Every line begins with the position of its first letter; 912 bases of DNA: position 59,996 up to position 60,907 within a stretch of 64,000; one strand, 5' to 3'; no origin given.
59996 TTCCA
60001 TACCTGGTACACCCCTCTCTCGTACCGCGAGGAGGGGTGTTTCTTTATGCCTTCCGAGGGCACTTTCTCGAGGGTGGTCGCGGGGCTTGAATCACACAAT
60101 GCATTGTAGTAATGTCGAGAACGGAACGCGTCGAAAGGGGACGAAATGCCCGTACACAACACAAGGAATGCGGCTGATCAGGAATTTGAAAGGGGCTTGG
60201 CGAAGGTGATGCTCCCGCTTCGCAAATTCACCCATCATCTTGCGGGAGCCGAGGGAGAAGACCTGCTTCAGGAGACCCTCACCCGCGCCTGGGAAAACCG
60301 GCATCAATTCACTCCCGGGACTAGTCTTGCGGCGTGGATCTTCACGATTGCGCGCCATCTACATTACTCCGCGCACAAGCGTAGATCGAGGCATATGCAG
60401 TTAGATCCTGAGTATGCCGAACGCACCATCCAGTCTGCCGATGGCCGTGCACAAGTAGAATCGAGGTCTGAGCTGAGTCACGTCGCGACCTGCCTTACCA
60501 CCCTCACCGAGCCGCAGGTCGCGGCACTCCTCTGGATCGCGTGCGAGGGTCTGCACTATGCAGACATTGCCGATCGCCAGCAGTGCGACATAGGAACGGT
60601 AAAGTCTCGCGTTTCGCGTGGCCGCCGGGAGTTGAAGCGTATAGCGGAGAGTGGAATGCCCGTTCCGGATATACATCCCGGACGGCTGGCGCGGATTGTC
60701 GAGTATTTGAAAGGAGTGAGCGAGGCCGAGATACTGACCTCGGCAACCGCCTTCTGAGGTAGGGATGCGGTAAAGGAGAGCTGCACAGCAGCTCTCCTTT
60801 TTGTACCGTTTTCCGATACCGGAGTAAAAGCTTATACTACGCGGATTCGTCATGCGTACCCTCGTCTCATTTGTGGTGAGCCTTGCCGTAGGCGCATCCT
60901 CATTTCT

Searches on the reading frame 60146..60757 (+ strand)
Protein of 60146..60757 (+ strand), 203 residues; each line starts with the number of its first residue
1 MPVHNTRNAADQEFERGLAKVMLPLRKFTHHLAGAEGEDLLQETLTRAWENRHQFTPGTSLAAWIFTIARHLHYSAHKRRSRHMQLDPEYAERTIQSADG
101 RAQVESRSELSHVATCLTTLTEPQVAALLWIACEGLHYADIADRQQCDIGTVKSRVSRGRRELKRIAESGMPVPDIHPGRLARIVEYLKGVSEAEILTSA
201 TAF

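Call 34: search_protein_families(library=pfam, proteins=[window:60146-60757:+], max_evalue=0.01)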
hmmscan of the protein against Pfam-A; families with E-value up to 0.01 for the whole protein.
window:60146-60757:+ (203 aa): 3 families
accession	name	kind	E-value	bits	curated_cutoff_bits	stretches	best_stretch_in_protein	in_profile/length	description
PF04542.20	Sigma70_r2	-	2.8e-10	40.3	24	1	34-82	20-70/71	Sigma-70 region 2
PF08281.18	Sigma70_r4_2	-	6.6e-10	38.9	25.7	1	114-163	5-54/54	Sigma-70, region 4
PF22029.2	PhyR_sigma2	-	0.00014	22.3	27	1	25-68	8-53/55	Sigma2 domain of PhyR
